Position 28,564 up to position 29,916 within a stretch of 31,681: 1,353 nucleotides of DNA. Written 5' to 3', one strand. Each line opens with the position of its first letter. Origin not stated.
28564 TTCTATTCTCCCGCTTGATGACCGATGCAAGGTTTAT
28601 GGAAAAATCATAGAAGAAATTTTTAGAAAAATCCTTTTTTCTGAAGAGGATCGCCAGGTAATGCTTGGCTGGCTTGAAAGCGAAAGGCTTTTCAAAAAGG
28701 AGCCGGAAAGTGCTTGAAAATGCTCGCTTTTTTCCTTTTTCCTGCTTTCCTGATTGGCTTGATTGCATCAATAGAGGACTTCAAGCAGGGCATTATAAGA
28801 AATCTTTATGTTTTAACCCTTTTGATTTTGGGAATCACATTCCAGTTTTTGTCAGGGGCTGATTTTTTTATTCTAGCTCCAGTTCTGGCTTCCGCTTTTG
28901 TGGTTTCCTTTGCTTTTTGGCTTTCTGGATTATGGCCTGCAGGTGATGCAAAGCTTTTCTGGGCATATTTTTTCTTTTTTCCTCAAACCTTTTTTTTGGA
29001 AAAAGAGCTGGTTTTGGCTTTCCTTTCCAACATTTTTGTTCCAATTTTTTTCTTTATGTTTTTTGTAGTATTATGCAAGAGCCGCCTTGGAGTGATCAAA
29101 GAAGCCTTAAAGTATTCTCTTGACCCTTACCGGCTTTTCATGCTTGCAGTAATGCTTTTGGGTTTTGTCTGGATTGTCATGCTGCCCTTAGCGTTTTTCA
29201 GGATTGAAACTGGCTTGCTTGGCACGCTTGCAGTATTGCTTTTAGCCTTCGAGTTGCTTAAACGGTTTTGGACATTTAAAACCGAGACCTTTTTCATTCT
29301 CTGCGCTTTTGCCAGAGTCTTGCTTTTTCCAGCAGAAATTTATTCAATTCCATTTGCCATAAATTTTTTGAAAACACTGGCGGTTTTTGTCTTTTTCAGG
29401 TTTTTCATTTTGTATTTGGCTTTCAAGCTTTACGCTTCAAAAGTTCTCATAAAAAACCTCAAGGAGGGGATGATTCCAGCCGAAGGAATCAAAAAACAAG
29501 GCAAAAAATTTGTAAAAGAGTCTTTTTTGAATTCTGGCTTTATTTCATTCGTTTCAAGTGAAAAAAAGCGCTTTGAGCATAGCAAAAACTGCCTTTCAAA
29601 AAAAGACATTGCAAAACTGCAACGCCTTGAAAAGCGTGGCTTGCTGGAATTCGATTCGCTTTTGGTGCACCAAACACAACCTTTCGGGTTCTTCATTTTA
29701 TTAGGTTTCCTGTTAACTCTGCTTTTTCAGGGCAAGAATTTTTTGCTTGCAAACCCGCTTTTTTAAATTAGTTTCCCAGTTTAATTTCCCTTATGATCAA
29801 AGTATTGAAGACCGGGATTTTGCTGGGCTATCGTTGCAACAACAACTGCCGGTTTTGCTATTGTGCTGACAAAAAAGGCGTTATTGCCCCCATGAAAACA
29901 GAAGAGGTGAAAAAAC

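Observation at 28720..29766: Second, divergent A24 (prepilin/preflagellin-type) peptidase embedded between radical-SAM genes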

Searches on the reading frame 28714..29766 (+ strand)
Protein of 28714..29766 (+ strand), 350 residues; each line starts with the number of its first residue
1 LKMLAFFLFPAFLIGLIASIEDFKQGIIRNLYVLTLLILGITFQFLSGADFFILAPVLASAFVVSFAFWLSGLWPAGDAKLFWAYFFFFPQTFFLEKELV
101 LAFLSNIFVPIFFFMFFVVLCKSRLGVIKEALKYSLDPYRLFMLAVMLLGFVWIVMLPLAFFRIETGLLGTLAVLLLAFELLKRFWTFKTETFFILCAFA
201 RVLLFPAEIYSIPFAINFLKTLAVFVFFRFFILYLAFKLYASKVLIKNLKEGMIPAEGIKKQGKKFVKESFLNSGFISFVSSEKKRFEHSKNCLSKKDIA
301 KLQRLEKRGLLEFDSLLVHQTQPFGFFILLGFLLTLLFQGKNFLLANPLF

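Call 4: search_protein_families(library=pfam, proteins=[window:28714-29766:+], max_evalue=0.01)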
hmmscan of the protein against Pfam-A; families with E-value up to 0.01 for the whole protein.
window:28714-29766:+ (350 aa): 2 families
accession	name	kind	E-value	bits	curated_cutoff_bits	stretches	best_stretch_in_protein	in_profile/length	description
PF01478.23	Peptidase_A24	-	2.4e-05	25.1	26.5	1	13-112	5-101/104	Type IV leader peptidase family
PF06819.16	Arc_PepC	-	0.00072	20.2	23.4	1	231-311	15-104/110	Archaeal Peptidase A24 C-terminal Domain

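Call 5: search_protein_families(library=ncbifam, proteins=[window:28714-29766:+], max_evalue=0.01)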
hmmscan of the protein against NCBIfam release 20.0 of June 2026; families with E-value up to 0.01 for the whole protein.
window:28714-29766:+ (350 aa): 0 families

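Call 6: find_homologous_proteins(query=window:28720-29766:+, max_evalue=0.001)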
Query window:28720-29766:+ (348 aa): 42 proteins with E <= 0.001 among 8000 candidates.
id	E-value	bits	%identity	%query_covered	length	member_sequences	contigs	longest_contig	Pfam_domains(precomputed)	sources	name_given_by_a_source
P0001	1.4e-212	724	100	100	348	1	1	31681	-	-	-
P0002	5.2e-90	321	50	99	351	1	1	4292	PF06819.17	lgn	-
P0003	6.7e-87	310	50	95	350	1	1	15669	PF01478.24,PF06819.17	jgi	-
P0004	2.0e-83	299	47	97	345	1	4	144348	-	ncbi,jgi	-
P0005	3.9e-82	295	47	97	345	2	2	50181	PF01478.24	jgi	-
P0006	3.0e-81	292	46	98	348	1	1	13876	PF01478.24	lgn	-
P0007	2.0e-79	286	47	97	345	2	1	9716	PF01478.24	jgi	-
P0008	2.0e-74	269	44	92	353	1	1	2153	-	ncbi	-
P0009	3.1e-74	269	43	96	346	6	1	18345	-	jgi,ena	-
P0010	7.8e-74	267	44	96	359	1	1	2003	PF01478.24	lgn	-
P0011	7.9e-74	267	44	95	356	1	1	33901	PF01478.24,PF06819.17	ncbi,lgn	ncbi:MAG: A24 family peptidase C-terminal domain-containing protein [Candidatus Diapherotrites archa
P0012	8.7e-73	264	44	97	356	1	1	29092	PF01478.24,PF06819.17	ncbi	ncbi:MAG: prepilin peptidase [Candidatus Diapherotrites archaeon]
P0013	1.6e-72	263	46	97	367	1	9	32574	PF01478.24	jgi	-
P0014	5.1e-72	261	43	99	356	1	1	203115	PF01478.24,PF06819.17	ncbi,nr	ncbi:MAG: prepilin peptidase [Candidatus Diapherotrites archaeon]|nr:prepilin peptidase [Candidatus 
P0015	9.6e-72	260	45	88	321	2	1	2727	-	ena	-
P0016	2.1e-71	259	45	90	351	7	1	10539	PF01478.24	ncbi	-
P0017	7.8e-71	258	44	97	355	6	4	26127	PF01478.24,PF06819.17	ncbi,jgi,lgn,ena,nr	ncbi:MAG: prepilin peptidase [Candidatus Diapherotrites archaeon]|nr:prepilin peptidase [Candidatus 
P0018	1.2e-70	257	44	97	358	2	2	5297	PF01478.24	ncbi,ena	-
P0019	1.6e-68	250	43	94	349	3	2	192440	PF01478.24,PF06819.17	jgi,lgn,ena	-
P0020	1.8e-67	246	44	97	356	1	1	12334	PF01478.24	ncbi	ncbi:MAG: prepilin peptidase [Candidatus Diapherotrites archaeon]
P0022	1.8e-66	243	43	97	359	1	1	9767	PF01478.24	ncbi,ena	-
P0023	1.9e-65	240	41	97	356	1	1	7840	PF01478.24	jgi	jgi:Flp pilus assembly protein protease CpaA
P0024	9.7e-64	234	42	99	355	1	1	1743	PF01478.24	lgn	-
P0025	1.2e-62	231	39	96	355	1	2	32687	PF01478.24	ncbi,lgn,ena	-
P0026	1.1e-54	204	37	95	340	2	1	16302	PF01478.24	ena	-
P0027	3.0e-50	190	35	81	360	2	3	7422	PF01478.24,PF06819.17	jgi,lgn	-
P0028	1.2e-49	188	35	97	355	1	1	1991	PF01478.24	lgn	-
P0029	2.7e-41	160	38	81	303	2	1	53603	PF06819.17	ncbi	ncbi:MAG: A24 family peptidase C-terminal domain-containing protein [Candidatus Altiarchaeota archae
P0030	1.5e-39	155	31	97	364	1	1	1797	PF06819.17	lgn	-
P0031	2.0e-34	138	34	98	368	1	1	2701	PF06819.17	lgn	-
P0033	3.3e-33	134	32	95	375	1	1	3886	PF01478.24,PF06819.17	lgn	-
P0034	1.6e-26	112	32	97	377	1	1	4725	PF01478.24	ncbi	-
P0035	2.5e-26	111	33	97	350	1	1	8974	PF01478.24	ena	-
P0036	1.2e-24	106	30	93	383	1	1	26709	PF06819.17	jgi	jgi:hypothetical protein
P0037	6.1e-22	97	28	94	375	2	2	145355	PF01478.24,PF06819.17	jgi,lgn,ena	-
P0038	1.6e-19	89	32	94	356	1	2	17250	PF01478.24,PF06819.17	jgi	jgi:hypothetical protein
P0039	7.1e-19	87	31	97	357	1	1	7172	PF06819.17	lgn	-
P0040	3.6e-14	71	28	94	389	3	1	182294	PF01478.24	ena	-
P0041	6.1e-14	70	31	94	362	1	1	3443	PF01478.24,PF06819.17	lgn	-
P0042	4.2e-10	58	30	94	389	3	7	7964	PF01478.24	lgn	-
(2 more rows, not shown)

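Call 9: find_encoding_contigs(protein=P0014, flank=10000, max_places=2)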
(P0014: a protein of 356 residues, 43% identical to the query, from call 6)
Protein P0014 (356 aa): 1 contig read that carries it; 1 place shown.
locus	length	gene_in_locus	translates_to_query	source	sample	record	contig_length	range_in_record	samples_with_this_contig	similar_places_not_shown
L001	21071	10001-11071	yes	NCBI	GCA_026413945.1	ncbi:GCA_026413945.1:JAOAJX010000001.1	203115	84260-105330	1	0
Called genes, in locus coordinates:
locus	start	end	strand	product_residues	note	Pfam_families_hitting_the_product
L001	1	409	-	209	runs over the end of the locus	-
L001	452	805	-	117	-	PF01981:PTH2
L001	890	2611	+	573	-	-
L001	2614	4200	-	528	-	-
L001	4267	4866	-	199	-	-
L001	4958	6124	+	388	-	PF13905:Thioredoxin_8 (faint), PF00085:Thioredoxin (faint)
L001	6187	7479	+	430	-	-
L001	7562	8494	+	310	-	PF04055:Radical_SAM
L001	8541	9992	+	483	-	PF13186:SPASM (faint), PF04055:Radical_SAM, PF13353:Fer4_12 (weak)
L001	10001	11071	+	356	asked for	PF01478:Peptidase_A24, PF06819:Arc_PepC (weak)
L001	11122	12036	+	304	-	PF04055:Radical_SAM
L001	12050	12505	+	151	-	-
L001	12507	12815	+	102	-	-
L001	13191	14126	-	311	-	-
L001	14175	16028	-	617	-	PF04055:Radical_SAM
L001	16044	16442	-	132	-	-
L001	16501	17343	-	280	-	PF04055:Radical_SAM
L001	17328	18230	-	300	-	PF04055:Radical_SAM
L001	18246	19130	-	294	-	-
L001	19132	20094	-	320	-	PF04055:Radical_SAM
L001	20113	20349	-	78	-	-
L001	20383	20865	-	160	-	PF27806:HxsD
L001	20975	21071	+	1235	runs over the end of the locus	PF13750:Big_3_3 (faint)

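Call 10: find_encoding_contigs(protein=P0029, flank=10000, max_places=2)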
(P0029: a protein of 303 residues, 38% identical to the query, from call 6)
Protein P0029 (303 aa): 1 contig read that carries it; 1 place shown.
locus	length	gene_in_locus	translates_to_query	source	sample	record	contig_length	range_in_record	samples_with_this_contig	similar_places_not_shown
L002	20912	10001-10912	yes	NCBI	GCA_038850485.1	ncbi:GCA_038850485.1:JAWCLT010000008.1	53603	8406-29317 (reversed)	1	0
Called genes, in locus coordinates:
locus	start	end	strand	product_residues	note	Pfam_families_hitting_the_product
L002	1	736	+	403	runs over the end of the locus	PF07690:MFS_1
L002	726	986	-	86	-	PF01866:Diphthamide_syn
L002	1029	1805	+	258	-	PF01040:UbiA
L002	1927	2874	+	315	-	PF04055:Radical_SAM, PF13353:Fer4_12 (weak), PF13186:SPASM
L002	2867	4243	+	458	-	PF23545:Zn_ribbon_HMPTM, PF04055:Radical_SAM, PF13353:Fer4_12 (weak)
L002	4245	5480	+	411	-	PF01546:Peptidase_M20 (weak), PF04389:Peptidase_M28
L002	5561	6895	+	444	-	PF04055:Radical_SAM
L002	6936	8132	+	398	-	PF04055:Radical_SAM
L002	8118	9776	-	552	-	PF13231:PMT_2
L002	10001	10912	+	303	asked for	PF06819:Arc_PepC (weak)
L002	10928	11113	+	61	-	-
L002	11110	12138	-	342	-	PF04055:Radical_SAM, PF13353:Fer4_12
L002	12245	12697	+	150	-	PF27806:HxsD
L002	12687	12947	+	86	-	PF27806:HxsD (weak)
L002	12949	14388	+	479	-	PF04055:Radical_SAM, PF13353:Fer4_12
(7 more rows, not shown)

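Call 12: find_encoding_contigs(protein=P0004, flank=10000, max_places=2)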
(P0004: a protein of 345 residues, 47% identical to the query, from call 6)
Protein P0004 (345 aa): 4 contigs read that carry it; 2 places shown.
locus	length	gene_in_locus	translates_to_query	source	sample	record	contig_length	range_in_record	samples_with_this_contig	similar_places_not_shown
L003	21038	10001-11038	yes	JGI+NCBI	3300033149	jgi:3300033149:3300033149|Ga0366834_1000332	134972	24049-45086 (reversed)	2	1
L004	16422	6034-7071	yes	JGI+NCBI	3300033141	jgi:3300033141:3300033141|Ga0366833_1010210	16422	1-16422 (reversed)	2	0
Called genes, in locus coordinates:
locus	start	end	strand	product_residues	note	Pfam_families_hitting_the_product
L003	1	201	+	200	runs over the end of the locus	PF00177:Ribosomal_S7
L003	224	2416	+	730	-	PF00009:GTP_EFTU, PF22042:EF-G_D2, PF03144:GTP_EFTU_D2, PF14492:EFG_III, PF03764:EFG_IV, PF00679:EFG_C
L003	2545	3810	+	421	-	PF00009:GTP_EFTU, PF01926:MMR_HSR1 (weak), PF03144:GTP_EFTU_D2, PF14578:GTP_EFTU_D4 (weak), PF03143:GTP_EFTU_D3, PF22594:GTP-eEF1A_C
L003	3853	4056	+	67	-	PF00338:Ribosomal_S10 (weak)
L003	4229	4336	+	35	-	-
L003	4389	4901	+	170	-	PF27806:HxsD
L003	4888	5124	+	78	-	-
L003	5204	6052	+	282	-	PF04055:Radical_SAM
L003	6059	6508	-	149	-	-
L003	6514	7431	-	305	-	PF04055:Radical_SAM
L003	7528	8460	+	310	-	PF04055:Radical_SAM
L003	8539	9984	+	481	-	PF04055:Radical_SAM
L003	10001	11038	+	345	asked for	-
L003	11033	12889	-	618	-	PF04055:Radical_SAM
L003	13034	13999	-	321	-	-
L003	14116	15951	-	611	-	PF04055:Radical_SAM, PF13353:Fer4_12 (faint)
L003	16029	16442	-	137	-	-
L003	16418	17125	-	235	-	PF13610:DDE_Tnp_IS240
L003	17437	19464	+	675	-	PF18911:PKD_4 (weak), PF00801:PKD (weak), PF18911:PKD_4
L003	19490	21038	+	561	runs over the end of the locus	PF13231:PMT_2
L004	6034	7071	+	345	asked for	-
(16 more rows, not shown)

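Call 13: find_encoding_contigs(protein=P0037, flank=10000, max_places=2)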
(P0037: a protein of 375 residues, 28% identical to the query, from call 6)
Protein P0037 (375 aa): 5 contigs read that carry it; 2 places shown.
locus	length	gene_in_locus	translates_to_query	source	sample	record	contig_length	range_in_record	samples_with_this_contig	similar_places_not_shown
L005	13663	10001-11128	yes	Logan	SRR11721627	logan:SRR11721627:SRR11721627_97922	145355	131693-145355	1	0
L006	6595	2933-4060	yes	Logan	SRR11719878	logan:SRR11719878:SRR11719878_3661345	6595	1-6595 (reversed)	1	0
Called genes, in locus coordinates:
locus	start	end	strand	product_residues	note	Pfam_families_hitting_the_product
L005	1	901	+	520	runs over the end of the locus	PF13231:PMT_2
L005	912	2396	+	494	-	-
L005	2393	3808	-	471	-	PF00657:Lipase_GDSL (faint), PF13472:Lipase_GDSL_2, PF07719:TPR_2 (faint), PF13428:TPR_14 (faint), PF13431:TPR_17 (faint), PF14559:TPR_19 (faint)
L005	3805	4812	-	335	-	PF04055:Radical_SAM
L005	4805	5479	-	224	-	PF00535:Glycos_transf_2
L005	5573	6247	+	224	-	PF01066:CDP-OH_P_transf (weak)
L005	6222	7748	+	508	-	-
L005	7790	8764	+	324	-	-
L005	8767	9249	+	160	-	-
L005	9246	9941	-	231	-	-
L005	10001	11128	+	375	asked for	PF01478:Peptidase_A24 (weak), PF06819:Arc_PepC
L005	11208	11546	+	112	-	PF27806:HxsD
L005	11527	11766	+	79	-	-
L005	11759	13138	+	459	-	PF04055:Radical_SAM, PF13353:Fer4_12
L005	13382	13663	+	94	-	?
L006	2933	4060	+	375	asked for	PF01478:Peptidase_A24 (weak), PF06819:Arc_PepC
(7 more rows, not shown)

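Call 23: search_solved_structures(query=A1, max_evalue=1, show_alignments=3)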
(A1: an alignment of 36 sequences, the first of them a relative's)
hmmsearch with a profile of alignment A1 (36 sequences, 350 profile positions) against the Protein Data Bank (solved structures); distinct sequences matched with E-value up to 1: 1.
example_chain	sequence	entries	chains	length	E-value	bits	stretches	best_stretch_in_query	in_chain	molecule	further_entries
3s0x_A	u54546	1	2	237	5.9e-06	29.2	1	9-116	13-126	Peptidase A24B, FlaK domain protein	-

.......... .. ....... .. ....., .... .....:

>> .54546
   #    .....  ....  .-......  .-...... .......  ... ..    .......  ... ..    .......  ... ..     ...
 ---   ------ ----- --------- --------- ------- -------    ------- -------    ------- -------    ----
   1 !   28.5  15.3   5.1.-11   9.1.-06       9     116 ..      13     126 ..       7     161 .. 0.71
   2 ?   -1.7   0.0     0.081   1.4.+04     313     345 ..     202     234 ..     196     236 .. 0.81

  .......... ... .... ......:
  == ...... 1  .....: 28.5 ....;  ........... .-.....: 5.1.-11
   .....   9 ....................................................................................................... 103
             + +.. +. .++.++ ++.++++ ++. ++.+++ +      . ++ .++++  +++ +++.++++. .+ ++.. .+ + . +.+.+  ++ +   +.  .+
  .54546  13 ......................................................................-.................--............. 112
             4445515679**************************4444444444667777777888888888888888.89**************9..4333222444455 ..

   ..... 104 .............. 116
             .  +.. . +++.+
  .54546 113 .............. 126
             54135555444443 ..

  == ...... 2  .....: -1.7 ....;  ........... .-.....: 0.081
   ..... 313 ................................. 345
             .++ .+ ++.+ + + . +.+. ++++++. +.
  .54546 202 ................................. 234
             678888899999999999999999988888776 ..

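Call 25: find_related_loci(query=A2, collection=genome_contigs, flank=10000)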
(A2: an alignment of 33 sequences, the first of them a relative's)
Query A2 (348 aa) in genome_contigs; peptide patterns used: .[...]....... (x = any residue, [..] = any of these).
186 stretches matched a pattern; 146 encode a relative of the query (tblastn E <= 1e-3); the best 80 are kept; 80 distinct loci.
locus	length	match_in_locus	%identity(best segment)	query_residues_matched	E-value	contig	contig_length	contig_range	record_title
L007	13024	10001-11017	47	1-339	2e-91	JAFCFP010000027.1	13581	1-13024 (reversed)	MAG: Candidatus Iainarchaeum archaeon isolate Meg22_1618_Bin_64 Meg22_1618_Bin_64_scaffold_6426, whole genome shotgun se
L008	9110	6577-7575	43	5-338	8e-81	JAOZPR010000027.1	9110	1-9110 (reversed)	MAG: Candidatus Aenigmatarchaeota archaeon isolate GMC4.metabat2.263 GMC4_11911_length_9110_cov_9.399337, whole genome s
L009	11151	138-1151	47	1-338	3e-80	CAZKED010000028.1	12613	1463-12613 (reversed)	MAG TPA_asm: uncultured archaeon isolate binchicken_co334_40 genome assembly, contig: NODE_9035_length_12613_cov_6.73069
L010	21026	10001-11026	44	4-343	2e-80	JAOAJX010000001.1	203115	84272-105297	MAG: Candidatus Iainarchaeum archaeon isolate SKW289 NODE_1_length_203115_cov_9.275077, whole genome shotgun sequence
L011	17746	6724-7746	44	9-346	2e-74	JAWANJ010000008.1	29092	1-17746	MAG: Candidatus Iainarchaeum archaeon isolate SRBZ-2_201901_bins_199 SRBZ-2_201901_bins_199_scaffold_8, whole genome sho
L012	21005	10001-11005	44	12-343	2e-74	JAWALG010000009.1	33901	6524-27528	MAG: Candidatus Iainarchaeum archaeon isolate SRBZ-1_202007_bins_46 SRBZ-1_202007_bins_46_scaffold_9, whole genome shotg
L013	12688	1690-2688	46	9-341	4e-69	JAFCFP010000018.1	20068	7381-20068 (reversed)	MAG: Candidatus Iainarchaeum archaeon isolate Meg22_1618_Bin_64 Meg22_1618_Bin_64_scaffold_3294, whole genome shotgun se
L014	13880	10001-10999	44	5-338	3e-64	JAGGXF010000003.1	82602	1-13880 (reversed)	MAG: Candidatus Aenigmatarchaeota archaeon isolate AUK145 PB_MBMC_099_c_000000000033, whole genome shotgun sequence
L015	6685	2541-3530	39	6-334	2e-60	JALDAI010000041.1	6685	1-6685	MAG: Candidatus Nanoanaerosalina archaeon isolate NHA24 k141_326460_length_6685_cov_28.3637, whole genome shotgun sequen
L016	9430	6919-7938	44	4-339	8e-58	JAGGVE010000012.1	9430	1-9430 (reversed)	MAG: Candidatus Iainarchaeum archaeon isolate AUK092 PB_MBMC_046_c_000000000005, whole genome shotgun sequence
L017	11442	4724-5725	35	6-339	9e-57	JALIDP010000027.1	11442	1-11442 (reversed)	MAG: Candidatus Nanohalarchaeota archaeon QJJ-7 isolate QJJ-7_bin.66 NODE_27_length_11442_cov_4.730888, whole genome sho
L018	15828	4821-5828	39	9-342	3e-54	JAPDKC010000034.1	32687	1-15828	MAG: archaeon isolate S5B6_HD70 c_000000000428, whole genome shotgun sequence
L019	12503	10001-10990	37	8-335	5e-54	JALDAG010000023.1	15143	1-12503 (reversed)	MAG: Candidatus Nanohalarchaeota archaeon isolate NHA22 k141_20751_length_15143_cov_24.5174, whole genome shotgun sequen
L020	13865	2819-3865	36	9-338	5e-52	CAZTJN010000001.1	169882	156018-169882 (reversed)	MAG TPA_asm: uncultured archaeon isolate binchicken_co184_466 genome assembly, contig: NODE_30_length_169882_cov_23.7840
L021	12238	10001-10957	36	8-324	3e-48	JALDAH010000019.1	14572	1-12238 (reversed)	MAG: Candidatus Nanoanaerosalina archaeon isolate NHA23 k141_337366_length_14572_cov_27.6133, whole genome shotgun seque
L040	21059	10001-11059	32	12-341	1e-30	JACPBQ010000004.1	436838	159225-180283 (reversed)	MAG: Candidatus Woesearchaeota archaeon isolate NC_groundwater_261_Ag_S-0.2um_40_15 S5_GD2017_2_S2_scaffold_59, whole ge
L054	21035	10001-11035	30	1-339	1e-26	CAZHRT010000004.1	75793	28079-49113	MAG TPA_asm: uncultured Methanosarcinales archaeon isolate binchicken_co28_95 genome assembly, contig: NODE_242_length_7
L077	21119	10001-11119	27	8-348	3e-12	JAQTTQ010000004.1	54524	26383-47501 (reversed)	MAG: Candidatus Omnitrophota bacterium isolate STB_44 NODE_1208_length_54524_cov_7.512216_Sandtown_B, whole genome shotg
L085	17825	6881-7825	23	5-339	4e-10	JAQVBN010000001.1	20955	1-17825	MAG: Candidatus Paceibacterota bacterium isolate STD2_66 NODE_9237_length_20955_cov_5.322835_Sandtown_D2, whole genome s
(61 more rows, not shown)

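Call 48: search_protein_representatives(alignment_id=A2)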
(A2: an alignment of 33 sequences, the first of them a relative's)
Query: 33 sequences, 352 profile positions. Proteins with E-value up to 0.001 (for the whole library): 3769; up to 1e-10: 1965; up to 1e-30: 520. The best 150 are listed.
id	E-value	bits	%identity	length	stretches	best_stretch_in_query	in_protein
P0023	7.8e-130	449.8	-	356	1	1-351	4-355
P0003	9.4e-129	446.2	-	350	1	1-350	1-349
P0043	3.9e-107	375.1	-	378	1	2-350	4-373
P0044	8.3e-106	370.8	-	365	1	1-350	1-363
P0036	8.5e-105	367.4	-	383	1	4-351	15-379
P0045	8.9e-105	367.4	-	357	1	5-350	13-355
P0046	7.3e-103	361.1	-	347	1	1-349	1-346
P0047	2.6e-99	349.4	-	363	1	4-350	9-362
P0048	2.5e-98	346.1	-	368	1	2-350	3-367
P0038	2.0e-97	343.2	-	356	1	3-346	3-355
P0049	1.0e-96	340.8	-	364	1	2-349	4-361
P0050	2.4e-96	339.6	-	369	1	4-348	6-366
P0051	5.4e-95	335.2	-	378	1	3-350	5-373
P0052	4.0e-94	332.3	-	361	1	4-351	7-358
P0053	2.8e-92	326.2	-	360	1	4-349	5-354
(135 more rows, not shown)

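Call 49: predict_structure(alignment_id=A2)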
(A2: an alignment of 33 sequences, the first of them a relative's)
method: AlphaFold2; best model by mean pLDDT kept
length: 348 residues; sequences in the alignment: 33
mean_pLDDT: 89.7   pTM: 0.79
mean pLDDT of the five models: 89.7, 88.9, 88.2, 88.0, 87.3
residues with pLDDT >= 90: 235; 70-90: 96; 50-70: 15; < 50: 2
segments of 3 or more residues with pLDDT < 50: none
pLDDT, mean of each block of 10 residues (from residue 1): 89 97 93 97 94 95 85 91 96 92 92 89 92 93 94 90 81 83 82 95 95 94 90 88 95 92 88 57 79 95 95 92 95 93 65
secondary structure, 60 per line:
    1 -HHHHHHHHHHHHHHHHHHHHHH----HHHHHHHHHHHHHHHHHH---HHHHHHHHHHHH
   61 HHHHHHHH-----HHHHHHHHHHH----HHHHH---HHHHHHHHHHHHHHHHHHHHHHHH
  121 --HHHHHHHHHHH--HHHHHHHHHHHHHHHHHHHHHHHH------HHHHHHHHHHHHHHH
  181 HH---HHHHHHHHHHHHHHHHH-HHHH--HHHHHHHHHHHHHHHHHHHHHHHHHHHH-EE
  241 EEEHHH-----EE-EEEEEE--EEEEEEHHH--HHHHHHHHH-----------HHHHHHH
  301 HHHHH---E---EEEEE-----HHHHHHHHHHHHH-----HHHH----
elements in order: H2-23 H28-45 H49-68 H74-84 H89-93 H97-120 H123-133 H136-159 H166-182 H186-202 H204-207 H210-237 E239-243 E255-260 E263-268 H274-282 H294-305 E313-317 H323-335 H341-344
